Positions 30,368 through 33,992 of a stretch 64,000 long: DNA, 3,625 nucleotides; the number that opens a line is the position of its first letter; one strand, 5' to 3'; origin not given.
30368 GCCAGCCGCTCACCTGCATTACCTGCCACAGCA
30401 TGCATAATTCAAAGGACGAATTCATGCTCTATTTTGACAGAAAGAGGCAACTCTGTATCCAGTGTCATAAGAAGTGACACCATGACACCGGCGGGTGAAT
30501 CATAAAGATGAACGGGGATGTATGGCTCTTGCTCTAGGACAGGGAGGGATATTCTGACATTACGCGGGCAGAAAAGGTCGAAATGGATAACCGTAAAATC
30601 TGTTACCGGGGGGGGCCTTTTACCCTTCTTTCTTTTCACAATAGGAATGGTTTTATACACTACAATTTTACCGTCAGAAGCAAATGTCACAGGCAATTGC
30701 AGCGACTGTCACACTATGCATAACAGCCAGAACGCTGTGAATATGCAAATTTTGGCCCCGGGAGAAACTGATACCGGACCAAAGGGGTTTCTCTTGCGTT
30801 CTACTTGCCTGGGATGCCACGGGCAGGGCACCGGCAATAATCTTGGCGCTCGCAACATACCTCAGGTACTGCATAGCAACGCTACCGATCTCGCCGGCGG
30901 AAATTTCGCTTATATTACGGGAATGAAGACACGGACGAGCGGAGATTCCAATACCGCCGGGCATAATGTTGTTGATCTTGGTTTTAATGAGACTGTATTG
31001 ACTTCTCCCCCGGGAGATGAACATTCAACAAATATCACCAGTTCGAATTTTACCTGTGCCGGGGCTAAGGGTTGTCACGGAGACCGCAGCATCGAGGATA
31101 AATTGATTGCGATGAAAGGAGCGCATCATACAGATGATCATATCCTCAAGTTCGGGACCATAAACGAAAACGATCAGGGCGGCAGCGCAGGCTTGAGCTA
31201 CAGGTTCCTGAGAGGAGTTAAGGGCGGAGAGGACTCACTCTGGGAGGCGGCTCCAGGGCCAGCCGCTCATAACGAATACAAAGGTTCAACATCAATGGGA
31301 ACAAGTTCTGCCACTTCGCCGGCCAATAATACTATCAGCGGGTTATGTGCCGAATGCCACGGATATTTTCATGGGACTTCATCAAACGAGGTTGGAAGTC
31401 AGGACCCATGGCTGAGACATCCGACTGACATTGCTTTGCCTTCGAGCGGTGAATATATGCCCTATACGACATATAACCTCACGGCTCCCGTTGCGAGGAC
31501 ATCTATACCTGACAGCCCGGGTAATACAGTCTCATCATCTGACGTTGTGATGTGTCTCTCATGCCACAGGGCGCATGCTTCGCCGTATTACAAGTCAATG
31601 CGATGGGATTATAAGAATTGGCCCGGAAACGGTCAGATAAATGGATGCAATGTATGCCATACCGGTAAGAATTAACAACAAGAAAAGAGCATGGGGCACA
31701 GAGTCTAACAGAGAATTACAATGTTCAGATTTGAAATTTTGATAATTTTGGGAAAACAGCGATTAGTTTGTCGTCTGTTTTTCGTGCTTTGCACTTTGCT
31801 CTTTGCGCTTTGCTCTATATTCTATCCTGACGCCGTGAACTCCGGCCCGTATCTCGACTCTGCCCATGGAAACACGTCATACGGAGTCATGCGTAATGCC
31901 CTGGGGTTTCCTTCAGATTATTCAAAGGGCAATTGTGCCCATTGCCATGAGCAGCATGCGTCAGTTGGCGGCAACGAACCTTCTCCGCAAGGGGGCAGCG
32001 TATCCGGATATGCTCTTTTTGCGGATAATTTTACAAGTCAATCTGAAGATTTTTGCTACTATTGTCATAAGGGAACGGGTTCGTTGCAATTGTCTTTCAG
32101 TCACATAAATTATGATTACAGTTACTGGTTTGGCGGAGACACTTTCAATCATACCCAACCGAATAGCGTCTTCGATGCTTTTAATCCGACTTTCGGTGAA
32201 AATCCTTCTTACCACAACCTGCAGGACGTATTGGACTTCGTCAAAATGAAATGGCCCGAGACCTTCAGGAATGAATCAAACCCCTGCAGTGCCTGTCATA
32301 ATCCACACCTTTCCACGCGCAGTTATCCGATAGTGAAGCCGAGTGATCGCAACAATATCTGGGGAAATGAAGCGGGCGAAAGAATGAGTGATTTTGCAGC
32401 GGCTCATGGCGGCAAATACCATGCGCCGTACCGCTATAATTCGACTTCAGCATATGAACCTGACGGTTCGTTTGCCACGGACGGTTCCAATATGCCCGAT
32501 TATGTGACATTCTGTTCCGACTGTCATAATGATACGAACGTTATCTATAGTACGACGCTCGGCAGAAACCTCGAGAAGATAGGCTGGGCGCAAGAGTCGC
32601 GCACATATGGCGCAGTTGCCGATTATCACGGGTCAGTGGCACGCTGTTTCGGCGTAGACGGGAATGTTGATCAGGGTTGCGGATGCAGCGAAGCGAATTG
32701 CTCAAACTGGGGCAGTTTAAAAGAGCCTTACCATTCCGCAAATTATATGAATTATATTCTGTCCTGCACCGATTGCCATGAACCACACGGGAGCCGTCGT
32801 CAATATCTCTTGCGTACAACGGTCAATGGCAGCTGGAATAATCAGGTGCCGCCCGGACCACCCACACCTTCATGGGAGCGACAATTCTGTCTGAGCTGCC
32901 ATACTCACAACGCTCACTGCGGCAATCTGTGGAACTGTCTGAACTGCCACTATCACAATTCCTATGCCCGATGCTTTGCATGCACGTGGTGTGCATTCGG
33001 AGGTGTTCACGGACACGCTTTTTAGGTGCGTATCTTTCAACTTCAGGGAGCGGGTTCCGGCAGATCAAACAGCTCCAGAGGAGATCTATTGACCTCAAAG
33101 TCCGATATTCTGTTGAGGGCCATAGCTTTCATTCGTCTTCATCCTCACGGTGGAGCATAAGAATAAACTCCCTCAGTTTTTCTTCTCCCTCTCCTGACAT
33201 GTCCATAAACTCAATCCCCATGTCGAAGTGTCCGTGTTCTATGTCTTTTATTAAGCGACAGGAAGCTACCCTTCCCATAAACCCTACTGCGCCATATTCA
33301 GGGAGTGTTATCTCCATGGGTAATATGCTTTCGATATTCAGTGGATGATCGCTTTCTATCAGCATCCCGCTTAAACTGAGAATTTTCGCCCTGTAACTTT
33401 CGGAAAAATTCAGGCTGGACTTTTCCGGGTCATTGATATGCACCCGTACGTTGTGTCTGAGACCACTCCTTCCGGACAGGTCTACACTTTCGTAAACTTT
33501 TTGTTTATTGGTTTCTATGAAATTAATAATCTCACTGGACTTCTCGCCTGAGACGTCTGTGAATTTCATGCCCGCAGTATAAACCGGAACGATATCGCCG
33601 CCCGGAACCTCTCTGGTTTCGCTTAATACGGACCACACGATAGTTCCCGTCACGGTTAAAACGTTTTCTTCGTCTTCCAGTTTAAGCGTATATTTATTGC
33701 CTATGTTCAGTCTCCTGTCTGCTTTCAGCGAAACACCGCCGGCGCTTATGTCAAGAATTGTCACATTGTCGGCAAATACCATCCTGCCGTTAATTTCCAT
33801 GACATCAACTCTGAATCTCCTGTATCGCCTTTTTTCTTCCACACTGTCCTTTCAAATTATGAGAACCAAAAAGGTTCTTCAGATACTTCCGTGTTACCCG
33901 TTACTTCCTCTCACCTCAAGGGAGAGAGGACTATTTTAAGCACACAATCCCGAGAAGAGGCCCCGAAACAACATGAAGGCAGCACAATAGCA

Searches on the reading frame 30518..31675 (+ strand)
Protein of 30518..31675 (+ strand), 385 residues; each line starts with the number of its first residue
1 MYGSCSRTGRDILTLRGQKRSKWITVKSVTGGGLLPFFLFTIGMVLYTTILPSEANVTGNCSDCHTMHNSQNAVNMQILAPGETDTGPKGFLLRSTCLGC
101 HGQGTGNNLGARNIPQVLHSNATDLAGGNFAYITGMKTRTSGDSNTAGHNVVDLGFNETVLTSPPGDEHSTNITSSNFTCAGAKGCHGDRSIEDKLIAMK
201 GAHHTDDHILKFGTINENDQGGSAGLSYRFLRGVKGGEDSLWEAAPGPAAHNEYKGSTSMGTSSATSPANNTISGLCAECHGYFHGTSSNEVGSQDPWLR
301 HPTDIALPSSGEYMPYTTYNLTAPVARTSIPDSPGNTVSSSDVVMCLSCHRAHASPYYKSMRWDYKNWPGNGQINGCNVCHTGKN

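Call 5: search_protein_families(library=ncbifam, proteins=[window:30518-31675:+], max_evalue=0.01)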
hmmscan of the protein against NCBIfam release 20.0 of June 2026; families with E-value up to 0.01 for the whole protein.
window:30518-31675:+ (385 aa): 1 family
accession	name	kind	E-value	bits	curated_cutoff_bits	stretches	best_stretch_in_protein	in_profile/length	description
TIGR01905.1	paired_CXXCH_1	subfamily_domain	4.4e-07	29.7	25.2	0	345-359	8-22/41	doubled CXXCH domain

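Call 6: search_protein_families(library=pfam, proteins=[window:30518-31675:+], max_evalue=0.01)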
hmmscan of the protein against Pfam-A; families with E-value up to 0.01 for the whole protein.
window:30518-31675:+ (385 aa): 3 families
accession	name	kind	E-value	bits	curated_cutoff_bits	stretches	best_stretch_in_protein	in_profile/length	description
PF09699.15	Paired_CXXCH_1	-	5.4e-07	29.6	20.6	1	345-384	8-39/41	Doubled CXXCH motif (Paired_CXXCH_1)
PF22113.1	Mtrc-MtrF_II-IV_dom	-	1.2e-05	25.4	30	0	271-382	78-164/176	Outer membrane cytochrome MtrC/MtrF-like, domains II/IV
PF14522.11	Cytochrome_C7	-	0.00012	22.3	24.8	0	57-106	12-53/67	Cytochrome c7 and related cytochrome c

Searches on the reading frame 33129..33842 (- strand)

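Call 45: search_protein_families(library=pfam, proteins=[window:33129-33842:-], max_evalue=0.001)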
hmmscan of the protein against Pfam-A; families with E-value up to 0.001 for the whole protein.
window:33129-33842:- (237 aa): 1 family
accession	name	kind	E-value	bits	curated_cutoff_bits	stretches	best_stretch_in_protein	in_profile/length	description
PF07238.19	PilZ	-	2.5e-19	69.9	22.5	2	4-110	2-101/102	PilZ domain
